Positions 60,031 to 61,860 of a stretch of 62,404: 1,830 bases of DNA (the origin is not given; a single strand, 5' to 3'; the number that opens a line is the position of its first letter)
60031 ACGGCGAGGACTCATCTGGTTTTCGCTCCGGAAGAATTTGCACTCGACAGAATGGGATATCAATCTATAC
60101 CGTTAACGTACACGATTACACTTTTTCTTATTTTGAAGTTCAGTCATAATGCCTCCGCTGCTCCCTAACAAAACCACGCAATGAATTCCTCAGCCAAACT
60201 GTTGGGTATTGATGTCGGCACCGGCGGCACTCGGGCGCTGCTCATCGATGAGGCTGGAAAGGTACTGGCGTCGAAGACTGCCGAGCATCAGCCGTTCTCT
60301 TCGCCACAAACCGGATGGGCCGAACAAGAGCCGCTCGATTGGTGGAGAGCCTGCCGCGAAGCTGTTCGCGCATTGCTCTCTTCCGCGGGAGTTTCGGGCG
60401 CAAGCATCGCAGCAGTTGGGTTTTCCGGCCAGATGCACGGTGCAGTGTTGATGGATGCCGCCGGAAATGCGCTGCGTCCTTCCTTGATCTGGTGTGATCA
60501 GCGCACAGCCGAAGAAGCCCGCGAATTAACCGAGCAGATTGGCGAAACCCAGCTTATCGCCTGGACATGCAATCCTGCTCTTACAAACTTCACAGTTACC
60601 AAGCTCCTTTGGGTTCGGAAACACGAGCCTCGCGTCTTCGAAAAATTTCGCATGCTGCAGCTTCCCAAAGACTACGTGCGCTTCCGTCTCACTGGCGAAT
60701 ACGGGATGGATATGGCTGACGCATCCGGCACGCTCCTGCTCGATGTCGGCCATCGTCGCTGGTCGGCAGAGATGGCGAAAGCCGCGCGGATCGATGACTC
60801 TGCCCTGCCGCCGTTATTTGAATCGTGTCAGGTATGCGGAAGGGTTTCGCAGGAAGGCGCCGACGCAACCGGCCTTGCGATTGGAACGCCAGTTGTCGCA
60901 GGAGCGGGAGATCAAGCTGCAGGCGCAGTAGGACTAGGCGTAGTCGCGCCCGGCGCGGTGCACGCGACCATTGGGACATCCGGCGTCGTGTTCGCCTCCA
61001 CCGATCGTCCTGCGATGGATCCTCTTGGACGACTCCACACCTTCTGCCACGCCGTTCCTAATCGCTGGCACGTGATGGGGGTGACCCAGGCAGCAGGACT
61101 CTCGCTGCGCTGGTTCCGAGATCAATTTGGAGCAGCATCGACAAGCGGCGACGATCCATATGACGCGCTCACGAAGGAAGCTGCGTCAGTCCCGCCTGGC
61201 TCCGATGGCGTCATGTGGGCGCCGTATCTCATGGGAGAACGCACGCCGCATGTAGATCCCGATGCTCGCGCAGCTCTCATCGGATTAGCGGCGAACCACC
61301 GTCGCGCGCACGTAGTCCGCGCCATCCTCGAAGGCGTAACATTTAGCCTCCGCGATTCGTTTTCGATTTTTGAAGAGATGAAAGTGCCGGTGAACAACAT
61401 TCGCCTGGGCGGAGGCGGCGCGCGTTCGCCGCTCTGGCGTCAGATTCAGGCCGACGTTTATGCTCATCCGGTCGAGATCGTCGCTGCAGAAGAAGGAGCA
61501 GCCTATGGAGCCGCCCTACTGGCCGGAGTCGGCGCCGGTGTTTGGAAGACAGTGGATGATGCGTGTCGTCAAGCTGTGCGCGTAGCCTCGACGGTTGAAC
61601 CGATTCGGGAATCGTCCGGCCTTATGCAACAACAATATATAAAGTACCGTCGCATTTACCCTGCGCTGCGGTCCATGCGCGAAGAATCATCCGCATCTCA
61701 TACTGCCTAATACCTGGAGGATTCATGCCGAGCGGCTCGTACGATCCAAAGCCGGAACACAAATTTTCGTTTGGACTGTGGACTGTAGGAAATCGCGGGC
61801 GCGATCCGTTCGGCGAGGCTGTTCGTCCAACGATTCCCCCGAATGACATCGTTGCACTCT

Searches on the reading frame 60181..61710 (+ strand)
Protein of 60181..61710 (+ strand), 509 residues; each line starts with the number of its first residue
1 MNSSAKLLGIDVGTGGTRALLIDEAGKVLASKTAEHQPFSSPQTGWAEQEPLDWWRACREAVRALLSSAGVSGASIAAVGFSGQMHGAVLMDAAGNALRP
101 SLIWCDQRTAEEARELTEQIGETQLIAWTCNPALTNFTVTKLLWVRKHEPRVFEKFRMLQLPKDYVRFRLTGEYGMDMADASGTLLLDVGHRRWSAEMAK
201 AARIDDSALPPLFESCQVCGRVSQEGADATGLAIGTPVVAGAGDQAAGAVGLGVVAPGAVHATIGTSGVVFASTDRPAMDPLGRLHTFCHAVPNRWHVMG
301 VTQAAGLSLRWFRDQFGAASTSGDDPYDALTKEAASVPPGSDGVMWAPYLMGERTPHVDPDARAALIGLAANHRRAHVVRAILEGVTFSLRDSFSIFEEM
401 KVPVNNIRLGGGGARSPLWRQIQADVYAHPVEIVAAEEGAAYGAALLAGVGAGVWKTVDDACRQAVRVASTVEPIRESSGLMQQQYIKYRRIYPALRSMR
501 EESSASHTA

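Call 16: search_protein_families(library=pfam, proteins=[window:60181-61710:+], max_evalue=0.001)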
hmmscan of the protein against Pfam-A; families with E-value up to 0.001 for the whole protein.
window:60181-61710:+ (509 aa): 3 families
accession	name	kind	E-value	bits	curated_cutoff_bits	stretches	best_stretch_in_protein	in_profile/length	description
PF00370.27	FGGY_N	-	6.8e-69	232.6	28.8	1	8-251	3-245/245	FGGY family of carbohydrate kinases, N-terminal domain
PF02782.22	FGGY_C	-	2.4e-38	132.4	27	1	262-451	3-197/198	FGGY family of carbohydrate kinases, C-terminal domain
PF01869.26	BcrAD_BadFG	-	6.8e-05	23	31.5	1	8-87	1-75/271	BadF/BadG/BcrA/BcrD ATPase family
